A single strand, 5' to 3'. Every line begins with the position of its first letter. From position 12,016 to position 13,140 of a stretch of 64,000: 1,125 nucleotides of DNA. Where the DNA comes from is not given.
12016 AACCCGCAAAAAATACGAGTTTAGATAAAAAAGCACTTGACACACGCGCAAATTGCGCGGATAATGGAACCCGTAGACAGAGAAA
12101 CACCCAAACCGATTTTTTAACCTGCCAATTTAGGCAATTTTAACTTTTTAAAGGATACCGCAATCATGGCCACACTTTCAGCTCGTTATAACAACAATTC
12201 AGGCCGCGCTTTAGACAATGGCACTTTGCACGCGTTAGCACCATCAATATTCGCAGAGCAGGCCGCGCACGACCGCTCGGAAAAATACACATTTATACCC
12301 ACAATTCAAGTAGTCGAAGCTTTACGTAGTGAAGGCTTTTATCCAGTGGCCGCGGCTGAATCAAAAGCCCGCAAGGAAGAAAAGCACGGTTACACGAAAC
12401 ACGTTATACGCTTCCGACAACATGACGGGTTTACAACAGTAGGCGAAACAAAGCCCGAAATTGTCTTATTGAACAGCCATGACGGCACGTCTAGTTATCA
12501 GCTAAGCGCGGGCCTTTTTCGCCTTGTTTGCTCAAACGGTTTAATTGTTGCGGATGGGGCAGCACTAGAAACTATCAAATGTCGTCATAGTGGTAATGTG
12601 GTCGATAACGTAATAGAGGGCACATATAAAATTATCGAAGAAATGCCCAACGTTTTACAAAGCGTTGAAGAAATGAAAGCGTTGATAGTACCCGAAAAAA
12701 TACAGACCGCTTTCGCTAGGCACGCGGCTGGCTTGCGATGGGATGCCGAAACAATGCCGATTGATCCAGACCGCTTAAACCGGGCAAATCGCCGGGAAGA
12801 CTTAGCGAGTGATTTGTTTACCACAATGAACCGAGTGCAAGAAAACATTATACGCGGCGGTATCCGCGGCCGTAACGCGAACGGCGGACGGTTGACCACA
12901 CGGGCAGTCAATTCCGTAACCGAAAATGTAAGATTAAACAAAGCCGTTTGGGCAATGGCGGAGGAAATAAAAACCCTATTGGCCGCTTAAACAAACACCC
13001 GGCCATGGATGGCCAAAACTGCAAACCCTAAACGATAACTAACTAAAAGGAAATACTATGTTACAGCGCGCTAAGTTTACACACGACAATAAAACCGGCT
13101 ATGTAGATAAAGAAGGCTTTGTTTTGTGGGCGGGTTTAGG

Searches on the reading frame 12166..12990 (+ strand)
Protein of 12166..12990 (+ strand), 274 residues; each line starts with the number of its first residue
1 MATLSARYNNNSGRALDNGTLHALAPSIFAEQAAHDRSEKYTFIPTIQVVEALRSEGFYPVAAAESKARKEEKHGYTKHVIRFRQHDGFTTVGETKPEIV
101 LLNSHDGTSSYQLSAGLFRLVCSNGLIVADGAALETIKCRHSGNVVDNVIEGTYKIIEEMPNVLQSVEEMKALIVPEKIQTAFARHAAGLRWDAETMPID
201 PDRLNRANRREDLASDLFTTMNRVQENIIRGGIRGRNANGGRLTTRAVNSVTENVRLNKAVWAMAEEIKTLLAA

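Call 8: search_protein_families(library=pfam, proteins=[window:12166-12990:+], max_evalue=0.01)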
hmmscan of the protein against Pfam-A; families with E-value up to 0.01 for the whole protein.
window:12166-12990:+ (274 aa): 2 families
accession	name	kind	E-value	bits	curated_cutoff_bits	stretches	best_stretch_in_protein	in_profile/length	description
PF06067.16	DUF932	-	2.1e-44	152.4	23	1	37-262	5-227/227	Domain of unknown function (DUF932)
PF11030.13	Nucleocapsid-N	-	0.0038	17.7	19.6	1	221-268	62-108/167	Nucleocapsid protein N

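Call 11: search_protein_families(library=phrogs, proteins=[window:12166-12990:+], max_evalue=0.001)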
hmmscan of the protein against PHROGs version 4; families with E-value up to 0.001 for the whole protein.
window:12166-12990:+ (274 aa): 2 families
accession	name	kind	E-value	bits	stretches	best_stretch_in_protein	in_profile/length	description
phrog_12094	-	unknown function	3.6e-82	276.6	1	11-269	14-275/281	-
phrog_1221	-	unknown function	1.2e-09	38.8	1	88-145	157-211/355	-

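Call 15: find_related_loci(query=window:12166-12990:+, collection=viral_contigs, flank=4000)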
Query window:12166-12990:+ (274 aa) in viral_contigs; peptide patterns used: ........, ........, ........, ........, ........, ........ (x = any residue, [..] = any of these).
11 stretches matched a pattern, but none encodes a relative of the query by tblastn (E <= 1e-3).

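Call 17: find_encoding_contigs(protein=window:12166-12990:+, flank=6000, max_places=8)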
Protein window:12166-12990:+ (274 aa): no gene with exactly this product is on record in the collection.

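Call 18: find_homologous_proteins(query=window:12166-12990:+)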
Query window:12166-12990:+ (274 aa): 4860 proteins with E <= 0.001 among 6220 candidates; the best 120 are listed.
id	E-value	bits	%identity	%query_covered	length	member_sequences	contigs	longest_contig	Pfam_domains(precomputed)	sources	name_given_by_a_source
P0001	2.6e-176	602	100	100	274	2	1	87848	PF06067.17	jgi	jgi:hypothetical protein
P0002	1.8e-123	429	70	99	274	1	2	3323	PF06067.17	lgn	-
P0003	3.8e-120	418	70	98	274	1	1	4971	PF06067.17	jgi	-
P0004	4.0e-113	395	66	97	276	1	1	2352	PF06067.17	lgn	-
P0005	1.5e-112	393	65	98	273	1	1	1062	PF06067.17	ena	-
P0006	1.1e-111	390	66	98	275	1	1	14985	PF06067.17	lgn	-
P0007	1.3e-111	390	65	98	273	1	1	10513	PF06067.17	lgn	-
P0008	9.4e-111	387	63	99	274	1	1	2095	PF06067.17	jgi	jgi:Domain of unknown function (DUF932)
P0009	3.6e-107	376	64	97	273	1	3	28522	PF06067.17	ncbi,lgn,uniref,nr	ncbi:DUF932 domain-containing protein [Methylomagnum ishizawai]|uniref:DUF932 domain-containing prot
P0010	3.7e-107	376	63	99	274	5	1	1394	PF06067.17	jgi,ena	jgi:hypothetical protein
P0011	7.0e-106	371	64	99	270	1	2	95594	PF06067.17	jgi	jgi:hypothetical protein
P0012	7.8e-106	371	62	99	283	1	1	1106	PF06067.17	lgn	-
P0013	3.6e-102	359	61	97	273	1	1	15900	PF06067.17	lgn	-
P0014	5.3e-99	349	60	100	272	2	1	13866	PF06067.17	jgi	-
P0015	6.7e-98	345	62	100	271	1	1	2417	PF06067.17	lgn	-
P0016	6.8e-92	326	61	95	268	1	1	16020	PF06067.17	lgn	-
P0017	2.7e-90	320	60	95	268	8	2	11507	PF06067.17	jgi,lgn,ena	-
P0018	5.4e-90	319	57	97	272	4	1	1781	PF06067.17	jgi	-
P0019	7.2e-90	319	57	97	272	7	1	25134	PF06067.17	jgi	jgi:hypothetical protein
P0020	7.7e-90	319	58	94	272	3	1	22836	PF06067.17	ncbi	-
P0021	1.2e-89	318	55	100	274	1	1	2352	PF06067.17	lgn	-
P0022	1.2e-89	318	58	95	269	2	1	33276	PF06067.17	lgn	-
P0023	4.2e-89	316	59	95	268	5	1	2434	PF06067.17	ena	-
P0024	5.4e-89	316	56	97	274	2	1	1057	PF06067.17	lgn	-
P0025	8.8e-89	315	56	97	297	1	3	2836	PF06067.17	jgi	jgi:hypothetical protein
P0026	1.0e-88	315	54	96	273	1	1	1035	PF06067.17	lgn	-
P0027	1.5e-88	315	59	93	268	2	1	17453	PF06067.17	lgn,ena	-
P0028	1.9e-88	314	54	96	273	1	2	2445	PF06067.17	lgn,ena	-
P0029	2.3e-88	314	55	97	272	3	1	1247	PF06067.17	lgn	-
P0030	3.3e-88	313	55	97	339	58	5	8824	PF06067.17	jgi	jgi:hypothetical protein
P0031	3.4e-88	313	56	97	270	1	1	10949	PF06067.17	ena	-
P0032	4.7e-88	313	55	97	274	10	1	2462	PF06067.17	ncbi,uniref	ncbi:DUF932 domain-containing protein [Methylobacter sp.]|uniref:DUF932 domain-containing protein n=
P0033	7.4e-88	312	55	100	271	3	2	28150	PF06067.17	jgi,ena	jgi:hypothetical protein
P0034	2.0e-87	311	54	100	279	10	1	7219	PF06067.17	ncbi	ncbi:MAG: hypothetical protein RLZ25_1579 [Pseudomonadota bacterium]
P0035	2.2e-87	311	59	93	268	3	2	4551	PF06067.17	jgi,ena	-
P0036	2.3e-87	311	56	97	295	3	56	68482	PF06067.17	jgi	jgi:uncharacterized protein DUF932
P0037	4.0e-87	310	54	99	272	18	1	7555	PF06067.17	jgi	-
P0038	7.2e-87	309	55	97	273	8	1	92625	PF06067.17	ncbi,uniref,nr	ncbi:DUF932 domain-containing protein [Methylomonas sp. MO1]|uniref:DUF932 domain-containing protein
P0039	7.5e-87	309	55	97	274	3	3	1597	PF06067.17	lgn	-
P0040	1.1e-86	308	57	95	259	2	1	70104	PF06067.17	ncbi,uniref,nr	ncbi:DUF932 domain-containing protein [Methylomonas sp. EFPC1]|uniref:DUF932 domain-containing prote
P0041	5.3e-86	306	56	97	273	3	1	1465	PF06067.17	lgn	-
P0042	5.9e-86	306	53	99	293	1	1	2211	PF06067.17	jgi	jgi:hypothetical protein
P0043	2.5e-84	301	53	99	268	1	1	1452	PF06067.17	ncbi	-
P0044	6.3e-84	299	53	99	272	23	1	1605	PF06067.17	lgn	-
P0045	2.5e-81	291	52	99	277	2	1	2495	PF06067.17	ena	-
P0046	3.7e-81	290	55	95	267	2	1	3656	PF06067.17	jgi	-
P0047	1.4e-79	285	51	99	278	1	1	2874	PF06067.17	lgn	-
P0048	2.1e-79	285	53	97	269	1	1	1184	PF06067.17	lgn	-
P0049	1.9e-78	281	53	94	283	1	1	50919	PF06067.17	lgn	-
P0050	3.1e-78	281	51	97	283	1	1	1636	PF06067.17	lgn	-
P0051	4.7e-78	280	51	100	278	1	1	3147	PF06067.17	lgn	-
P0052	9.2e-78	279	51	100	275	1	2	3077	PF06067.17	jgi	jgi:hypothetical protein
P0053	1.6e-77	278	51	97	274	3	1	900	PF06067.17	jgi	jgi:hypothetical protein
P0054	2.7e-77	278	54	93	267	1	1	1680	PF06067.17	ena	-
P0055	3.5e-77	277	50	96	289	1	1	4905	PF06067.17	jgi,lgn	-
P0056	4.0e-77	277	51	97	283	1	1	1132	PF06067.17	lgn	-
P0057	5.2e-77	277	50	95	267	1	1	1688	PF06067.17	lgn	-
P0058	5.5e-77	277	51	97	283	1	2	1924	PF06067.17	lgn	-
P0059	5.6e-77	277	51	97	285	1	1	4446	PF06067.17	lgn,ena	-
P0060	6.6e-77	276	50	97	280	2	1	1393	PF06067.17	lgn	-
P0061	8.7e-77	276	50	99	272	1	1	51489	PF06067.17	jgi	jgi:hypothetical protein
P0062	8.8e-77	276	51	97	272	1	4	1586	PF06067.17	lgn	-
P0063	1.1e-76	276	51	100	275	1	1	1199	PF06067.17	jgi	-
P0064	1.2e-76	276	50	100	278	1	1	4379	PF06067.17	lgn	-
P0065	1.2e-76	276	49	98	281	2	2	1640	PF06067.17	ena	-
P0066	1.3e-76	275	54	93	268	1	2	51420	PF06067.17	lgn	-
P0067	1.8e-76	275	50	96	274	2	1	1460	PF06067.17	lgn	-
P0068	1.9e-76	275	48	98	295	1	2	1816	PF06067.17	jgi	jgi:hypothetical protein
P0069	2.0e-76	275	50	97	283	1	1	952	PF06067.17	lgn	-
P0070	2.6e-76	275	49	97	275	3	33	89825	PF06067.17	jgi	jgi:hypothetical protein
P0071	3.7e-76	274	51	100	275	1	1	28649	PF06067.17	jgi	jgi:hypothetical protein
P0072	3.7e-76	274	53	95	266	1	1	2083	PF06067.17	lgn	-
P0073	4.0e-76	274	46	96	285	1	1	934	PF06067.17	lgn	-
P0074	5.1e-76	274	53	93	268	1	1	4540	PF06067.17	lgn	-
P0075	6.4e-76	273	49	95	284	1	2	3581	PF06067.17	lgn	-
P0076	7.6e-76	273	50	95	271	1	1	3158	PF06067.17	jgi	jgi:hypothetical protein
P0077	7.8e-76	273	50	96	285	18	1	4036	PF06067.17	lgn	-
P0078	1.6e-75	272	52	95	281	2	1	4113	PF06067.17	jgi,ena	-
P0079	1.9e-75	272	49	95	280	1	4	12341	PF06067.17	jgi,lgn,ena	-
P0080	2.6e-75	271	49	97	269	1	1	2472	PF06067.17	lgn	-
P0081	4.0e-75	271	48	99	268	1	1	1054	PF06067.17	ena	-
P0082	4.6e-75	270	48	95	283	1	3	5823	PF06067.17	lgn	-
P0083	4.7e-75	270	50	96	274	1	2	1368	PF06067.17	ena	-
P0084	5.1e-75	270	50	93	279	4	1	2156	PF06067.17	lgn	-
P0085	5.2e-75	270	51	94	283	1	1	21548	PF06067.17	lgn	-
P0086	5.4e-75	270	49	96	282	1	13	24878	PF06067.17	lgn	-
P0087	6.3e-75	270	51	100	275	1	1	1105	PF06067.17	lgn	-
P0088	7.0e-75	270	49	99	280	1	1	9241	PF06067.17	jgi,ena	-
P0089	7.4e-75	270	47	99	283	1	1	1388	PF06067.17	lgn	-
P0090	1.4e-74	269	53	94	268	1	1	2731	PF06067.17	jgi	jgi:hypothetical protein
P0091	1.6e-74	269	49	97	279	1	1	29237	PF06067.17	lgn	-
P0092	1.6e-74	269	51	95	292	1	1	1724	PF06067.17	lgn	-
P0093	1.8e-74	268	52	94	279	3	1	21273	PF06067.17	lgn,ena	-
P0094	2.6e-74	268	51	100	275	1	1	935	PF06067.17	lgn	-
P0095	2.9e-74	268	49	93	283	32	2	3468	PF06067.17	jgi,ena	jgi:hypothetical protein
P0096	3.0e-74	268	51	100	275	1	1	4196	PF06067.17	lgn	-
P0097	3.7e-74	267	48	96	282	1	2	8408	PF06067.17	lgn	-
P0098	4.2e-74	267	50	95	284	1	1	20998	PF06067.17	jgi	jgi:hypothetical protein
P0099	4.2e-74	267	47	98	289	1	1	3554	PF06067.17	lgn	-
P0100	4.4e-74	267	50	100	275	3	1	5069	PF06067.17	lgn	-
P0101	4.6e-74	267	51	90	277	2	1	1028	PF06067.17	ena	-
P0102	5.3e-74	267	51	95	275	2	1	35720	PF06067.17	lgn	-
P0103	5.3e-74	267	47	95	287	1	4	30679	PF06067.17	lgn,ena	-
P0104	5.7e-74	267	53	95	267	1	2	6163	PF06067.17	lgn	-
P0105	6.8e-74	267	51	97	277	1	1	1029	PF06067.17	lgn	-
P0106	6.8e-74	267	49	99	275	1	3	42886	PF06067.17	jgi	jgi:hypothetical protein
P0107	8.2e-74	266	48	98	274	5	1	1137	PF06067.17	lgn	-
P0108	8.5e-74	266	52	93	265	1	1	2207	PF06067.17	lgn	-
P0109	9.1e-74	266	49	96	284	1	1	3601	PF06067.17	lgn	-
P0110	9.6e-74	266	48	99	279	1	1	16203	PF06067.17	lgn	-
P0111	9.8e-74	266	53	95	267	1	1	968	PF06067.17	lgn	-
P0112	1.1e-73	266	51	93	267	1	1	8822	PF06067.17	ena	-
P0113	1.2e-73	266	47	98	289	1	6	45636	PF06067.17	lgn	-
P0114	1.2e-73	266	47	96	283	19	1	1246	PF06067.17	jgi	jgi:hypothetical protein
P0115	1.4e-73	266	48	96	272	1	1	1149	PF06067.17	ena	-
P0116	1.6e-73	265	49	95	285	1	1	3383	PF06067.17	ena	-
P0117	1.6e-73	265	52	95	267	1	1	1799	PF06067.17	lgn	-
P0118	1.7e-73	265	50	99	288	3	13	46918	PF06067.17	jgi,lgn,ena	jgi:hypothetical protein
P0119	1.7e-73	265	54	91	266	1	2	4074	PF06067.17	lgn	-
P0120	2.3e-73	265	49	96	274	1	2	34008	PF06067.17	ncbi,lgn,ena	-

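Call 20: find_encoding_contigs(protein=P0011, flank=6000, max_places=3)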
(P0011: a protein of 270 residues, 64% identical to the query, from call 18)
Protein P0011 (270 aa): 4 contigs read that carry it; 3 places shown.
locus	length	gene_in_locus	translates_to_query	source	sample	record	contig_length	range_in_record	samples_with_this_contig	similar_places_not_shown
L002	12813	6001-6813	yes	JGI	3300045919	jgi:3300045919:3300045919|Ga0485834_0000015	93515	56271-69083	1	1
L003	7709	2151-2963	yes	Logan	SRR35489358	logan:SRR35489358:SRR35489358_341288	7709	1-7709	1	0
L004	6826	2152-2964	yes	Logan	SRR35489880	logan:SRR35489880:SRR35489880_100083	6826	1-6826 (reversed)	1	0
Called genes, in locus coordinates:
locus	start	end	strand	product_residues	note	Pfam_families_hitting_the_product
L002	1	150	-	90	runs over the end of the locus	-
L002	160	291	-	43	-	-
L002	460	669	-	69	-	-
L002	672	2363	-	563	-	-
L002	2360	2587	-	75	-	-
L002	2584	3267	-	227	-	PF16677:GP3_package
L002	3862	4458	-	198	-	-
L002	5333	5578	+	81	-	-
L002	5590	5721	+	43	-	-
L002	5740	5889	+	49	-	-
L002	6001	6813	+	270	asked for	PF06067:DUF932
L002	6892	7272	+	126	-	-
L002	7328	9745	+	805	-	-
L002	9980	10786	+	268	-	-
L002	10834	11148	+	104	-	-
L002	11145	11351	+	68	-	-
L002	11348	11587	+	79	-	-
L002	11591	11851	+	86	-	-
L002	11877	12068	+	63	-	-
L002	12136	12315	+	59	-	-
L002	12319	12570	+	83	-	-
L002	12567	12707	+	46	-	-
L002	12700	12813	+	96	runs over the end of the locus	-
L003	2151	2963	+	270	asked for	PF06067:DUF932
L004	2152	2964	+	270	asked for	PF06067:DUF932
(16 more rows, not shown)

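Call 22: find_encoding_contigs(protein=P0001, flank=10000, max_places=3)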
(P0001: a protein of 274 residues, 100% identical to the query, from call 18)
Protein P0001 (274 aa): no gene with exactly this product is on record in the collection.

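Call 25: find_encoding_contigs(protein=P0003, flank=5000, max_places=2)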
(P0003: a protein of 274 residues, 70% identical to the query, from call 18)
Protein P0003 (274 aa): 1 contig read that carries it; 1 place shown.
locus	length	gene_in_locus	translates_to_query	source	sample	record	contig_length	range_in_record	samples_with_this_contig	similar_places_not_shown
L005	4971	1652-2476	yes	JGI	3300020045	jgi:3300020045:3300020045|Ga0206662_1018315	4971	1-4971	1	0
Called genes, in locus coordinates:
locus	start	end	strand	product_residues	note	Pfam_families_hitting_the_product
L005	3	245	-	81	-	?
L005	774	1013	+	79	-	-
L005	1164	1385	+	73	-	-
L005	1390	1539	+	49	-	-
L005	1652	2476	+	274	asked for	PF06067:DUF932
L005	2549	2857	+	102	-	-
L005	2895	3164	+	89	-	-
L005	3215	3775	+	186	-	-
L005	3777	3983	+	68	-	-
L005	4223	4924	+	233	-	-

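Call 26: find_encoding_contigs(protein=P0002, flank=5000, max_places=2)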
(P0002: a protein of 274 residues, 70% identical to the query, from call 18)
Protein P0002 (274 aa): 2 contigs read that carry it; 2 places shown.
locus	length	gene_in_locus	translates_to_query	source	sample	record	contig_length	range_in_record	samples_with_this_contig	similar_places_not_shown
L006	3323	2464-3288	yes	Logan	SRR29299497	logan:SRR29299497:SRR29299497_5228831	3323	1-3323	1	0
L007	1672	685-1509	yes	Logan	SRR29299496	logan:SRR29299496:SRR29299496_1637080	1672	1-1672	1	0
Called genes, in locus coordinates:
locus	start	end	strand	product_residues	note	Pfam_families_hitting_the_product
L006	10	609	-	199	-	-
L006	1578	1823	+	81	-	-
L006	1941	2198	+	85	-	-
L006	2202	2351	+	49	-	-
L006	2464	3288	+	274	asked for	PF06067:DUF932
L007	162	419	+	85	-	-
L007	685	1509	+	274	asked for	PF06067:DUF932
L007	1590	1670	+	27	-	?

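Call 27: find_encoding_contigs(protein=P0006, flank=6000, max_places=2)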
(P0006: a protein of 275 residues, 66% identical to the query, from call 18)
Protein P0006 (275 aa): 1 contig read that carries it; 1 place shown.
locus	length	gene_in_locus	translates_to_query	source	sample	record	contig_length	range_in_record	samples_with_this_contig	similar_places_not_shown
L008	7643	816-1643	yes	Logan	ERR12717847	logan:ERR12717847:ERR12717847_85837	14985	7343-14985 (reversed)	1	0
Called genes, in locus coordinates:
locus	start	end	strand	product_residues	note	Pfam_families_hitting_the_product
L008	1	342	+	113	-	?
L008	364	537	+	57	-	-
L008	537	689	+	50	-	-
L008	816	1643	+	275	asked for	PF06067:DUF932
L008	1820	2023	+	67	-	-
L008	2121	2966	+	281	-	-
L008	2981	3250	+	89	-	-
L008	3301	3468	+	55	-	-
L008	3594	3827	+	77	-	PF13560:HTH_31 (weak), PF01381:HTH_3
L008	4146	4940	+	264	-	PF02387:IncFII_repA (weak)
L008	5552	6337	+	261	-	PF00239:Resolvase, PF02796:HTH_7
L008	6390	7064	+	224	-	-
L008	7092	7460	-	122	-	-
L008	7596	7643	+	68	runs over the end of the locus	PF19837:DUF6316 (weak)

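Call 28: find_encoding_contigs(protein=P0007, flank=6000, max_places=2)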
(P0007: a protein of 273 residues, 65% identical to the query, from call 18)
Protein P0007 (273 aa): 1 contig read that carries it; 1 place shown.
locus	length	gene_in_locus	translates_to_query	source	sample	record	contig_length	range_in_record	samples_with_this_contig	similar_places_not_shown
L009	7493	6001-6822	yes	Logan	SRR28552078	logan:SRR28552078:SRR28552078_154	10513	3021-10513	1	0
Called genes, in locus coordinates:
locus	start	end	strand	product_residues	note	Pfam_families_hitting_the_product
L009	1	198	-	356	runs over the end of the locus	-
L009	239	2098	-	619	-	-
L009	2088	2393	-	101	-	-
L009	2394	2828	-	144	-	-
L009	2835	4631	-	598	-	-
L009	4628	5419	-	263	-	-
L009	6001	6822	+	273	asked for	PF06067:DUF932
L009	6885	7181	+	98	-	-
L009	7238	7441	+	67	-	-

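Call 38: search_dna_similar(query=window:12166-12990:+, collection=phages, mode=protein, max_rows=30)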
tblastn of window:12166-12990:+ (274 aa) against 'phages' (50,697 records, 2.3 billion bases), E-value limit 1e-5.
Records with a match: 27; places in all: 29; records where one place covers at least 80% of the query: 27.
Best place of each record, by identity: <60% 27.
By first word of the organism name: Erwinia 7; Yersinia 4; Flavobacterium 4; Pectobacterium 2; Cronobacter 2; Serratia 2; Xanthomonas 2; Bacteriophage 1; Roseobacter 1; Caudoviricetes 1; and 1 more.
By host as written in the record: - 6; Flavobacterium sp. LMO8 4; Erwinia amylovora SNUABM_01 3; Erwinia amylovora 3; Pectobacterium carotovorum subsp. carotovorum strain CBBL19-1-37 2; Cronobacter sakazakii 2; Serratia marcescens UCC2017 2; Xanthomonas vesicatoria 2; and 3 more.
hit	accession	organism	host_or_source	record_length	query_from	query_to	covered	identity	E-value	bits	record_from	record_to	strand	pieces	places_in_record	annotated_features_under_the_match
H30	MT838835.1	Bacteriophage sp.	human fecal samples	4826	3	274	99%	41.5%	4e-46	170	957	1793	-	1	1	record has no annotation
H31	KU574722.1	Pectobacterium phage vB_PcaM_CBB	Pectobacterium carotovorum subsp. ...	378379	12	265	93%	35.1%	8e-29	120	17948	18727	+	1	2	redundant repeat | hypothetical protein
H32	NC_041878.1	Pectobacterium phage vB_PcaM_CBB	Pectobacterium carotovorum subsp. ...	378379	12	265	93%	35.1%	8e-29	120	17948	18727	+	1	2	redundant repeat | hypothetical protein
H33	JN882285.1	Cronobacter phage vB_CsaM_GAP32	Cronobacter sakazakii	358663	12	265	93%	35.1%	1e-28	120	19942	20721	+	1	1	hypothetical protein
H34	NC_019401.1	Cronobacter phage vB_CsaM_GAP32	Cronobacter sakazakii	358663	12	265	93%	35.1%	1e-28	120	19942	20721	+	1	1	hypothetical protein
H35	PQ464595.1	Erwinia phage Kaldavass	Erwinia aphidicola W09_2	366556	14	265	92%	34.7%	5e-27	115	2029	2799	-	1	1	hypothetical protein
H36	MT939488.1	Erwinia phage pEa_SNUABM_50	Erwinia amylovora SNUABM_01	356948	14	265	92%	34.6%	3e-31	127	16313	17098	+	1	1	hypothetical protein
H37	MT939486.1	Erwinia phage pEa_SNUABM_12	Erwinia amylovora SNUABM_01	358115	14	265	92%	34.6%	3e-31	127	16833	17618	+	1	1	hypothetical protein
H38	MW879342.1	Erwinia phage pEa_SNUABM_19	Erwinia amylovora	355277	14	265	92%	34.6%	6e-31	127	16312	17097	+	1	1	hypothetical protein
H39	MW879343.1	Erwinia phage pEa_SNUABM_44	Erwinia amylovora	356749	14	265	92%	34.6%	6e-31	127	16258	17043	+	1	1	hypothetical protein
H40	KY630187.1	Serratia phage BF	Serratia marcescens UCC2017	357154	14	265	92%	34.6%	6e-31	127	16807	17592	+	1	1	hypothetical protein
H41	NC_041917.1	Serratia phage BF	Serratia marcescens UCC2017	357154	14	265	92%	34.6%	6e-31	127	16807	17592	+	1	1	hypothetical protein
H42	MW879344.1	Erwinia phage pEa_SNUABM_49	Erwinia amylovora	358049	14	265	92%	34.6%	6e-31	127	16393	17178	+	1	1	hypothetical protein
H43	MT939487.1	Erwinia phage pEa_SNUABM_47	Erwinia amylovora SNUABM_01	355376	14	265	92%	34.6%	7e-31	126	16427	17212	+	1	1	hypothetical protein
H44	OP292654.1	Xanthomonas phage XbC2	Xanthomonas vesicatoria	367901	14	265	92%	34.3%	5e-30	124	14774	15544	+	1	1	hypothetical protein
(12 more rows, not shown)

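Call 53: search_protein_families(library=ncbifam, proteins=[window:12166-12990:+], max_evalue=0.01)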
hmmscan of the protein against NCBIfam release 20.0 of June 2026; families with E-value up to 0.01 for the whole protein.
window:12166-12990:+ (274 aa): 1 family
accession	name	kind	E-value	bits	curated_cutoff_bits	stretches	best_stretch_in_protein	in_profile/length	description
TIGR03299.1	LGT_TIGR03299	subfamily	1.9e-07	30.6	110.7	1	86-155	121-193/312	phage/plasmid-like protein TIGR03299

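Call 73: search_protein_families(library=pfam, proteins=[L002:7328-9745:+, L002:6892-7272:+, L002:9980-10786:+, L002:5333-5578:+, L002:3862-4458:-], max_evalue=0.01)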
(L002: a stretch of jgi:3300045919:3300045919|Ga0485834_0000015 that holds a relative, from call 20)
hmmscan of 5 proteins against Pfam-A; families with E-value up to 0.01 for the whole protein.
L002:7328-9745:+ (805 aa): 2 families
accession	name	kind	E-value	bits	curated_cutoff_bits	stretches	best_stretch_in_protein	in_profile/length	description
PF05175.20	MTS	-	0.00013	22.1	23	1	685-747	67-137/170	Methyltransferase small domain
PF13974.11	YebO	-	0.0026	18.4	27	1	382-436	22-78/80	YebO-like protein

L002:6892-7272:+ (126 aa): 1 family
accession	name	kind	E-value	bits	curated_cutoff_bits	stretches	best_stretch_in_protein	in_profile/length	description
PF17675.6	APG6_N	-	0.0012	19.8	45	1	18-72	22-79/132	Apg6 coiled-coil region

L002:9980-10786:+ (268 aa): 0 families

L002:5333-5578:+ (81 aa): 1 family
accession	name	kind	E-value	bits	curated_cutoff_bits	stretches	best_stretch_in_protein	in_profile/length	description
PF04970.19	LRAT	-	0.0049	17.6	24.3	1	3-65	54-112/120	Lecithin retinol acyltransferase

L002:3862-4458:- (198 aa): 0 families

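Call 79: find_encoding_contigs(protein=P0070, flank=5000, max_places=2)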
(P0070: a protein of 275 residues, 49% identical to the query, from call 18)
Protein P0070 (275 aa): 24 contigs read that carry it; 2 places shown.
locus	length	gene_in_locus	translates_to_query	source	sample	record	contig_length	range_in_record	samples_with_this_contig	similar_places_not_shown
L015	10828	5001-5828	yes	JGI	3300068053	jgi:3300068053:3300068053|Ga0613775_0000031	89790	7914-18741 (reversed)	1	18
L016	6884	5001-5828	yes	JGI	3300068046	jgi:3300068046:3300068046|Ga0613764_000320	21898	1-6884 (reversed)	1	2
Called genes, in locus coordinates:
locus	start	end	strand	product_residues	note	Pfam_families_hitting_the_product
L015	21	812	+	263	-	PF14528:LAGLIDADG_3 (faint)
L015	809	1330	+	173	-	PF00149:Metallophos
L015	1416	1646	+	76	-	-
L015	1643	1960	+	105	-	-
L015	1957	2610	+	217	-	-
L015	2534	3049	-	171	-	-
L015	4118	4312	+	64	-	-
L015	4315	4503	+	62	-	-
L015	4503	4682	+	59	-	-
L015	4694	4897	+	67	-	-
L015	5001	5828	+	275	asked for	PF06067:DUF932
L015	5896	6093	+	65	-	-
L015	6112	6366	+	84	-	-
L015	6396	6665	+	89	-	-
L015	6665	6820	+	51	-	-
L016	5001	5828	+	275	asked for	PF06067:DUF932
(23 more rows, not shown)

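Call 80: find_encoding_contigs(protein=P0036, flank=5000, max_places=2)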
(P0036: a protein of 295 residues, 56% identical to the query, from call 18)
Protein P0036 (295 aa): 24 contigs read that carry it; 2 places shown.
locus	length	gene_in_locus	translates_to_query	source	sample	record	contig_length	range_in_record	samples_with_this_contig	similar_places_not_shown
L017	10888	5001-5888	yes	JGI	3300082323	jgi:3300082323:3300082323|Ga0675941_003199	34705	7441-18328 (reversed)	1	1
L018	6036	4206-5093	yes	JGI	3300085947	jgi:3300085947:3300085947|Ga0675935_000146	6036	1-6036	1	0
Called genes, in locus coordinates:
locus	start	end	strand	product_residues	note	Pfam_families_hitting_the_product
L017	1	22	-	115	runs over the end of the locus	PF05101:VirB3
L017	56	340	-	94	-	PF04956:TrbC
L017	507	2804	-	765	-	PF01751:Toprim, PF01131:Topoisom_bac, PF01396:Zn_ribbon_Top1 (faint)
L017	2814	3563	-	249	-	PF01464:SLT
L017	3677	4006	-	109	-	-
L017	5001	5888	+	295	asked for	PF06067:DUF932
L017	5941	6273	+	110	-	-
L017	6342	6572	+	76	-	-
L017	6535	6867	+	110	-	-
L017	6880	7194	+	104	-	-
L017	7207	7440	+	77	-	-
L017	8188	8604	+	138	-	-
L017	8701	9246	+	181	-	-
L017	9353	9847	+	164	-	-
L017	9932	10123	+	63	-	-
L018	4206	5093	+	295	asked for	PF06067:DUF932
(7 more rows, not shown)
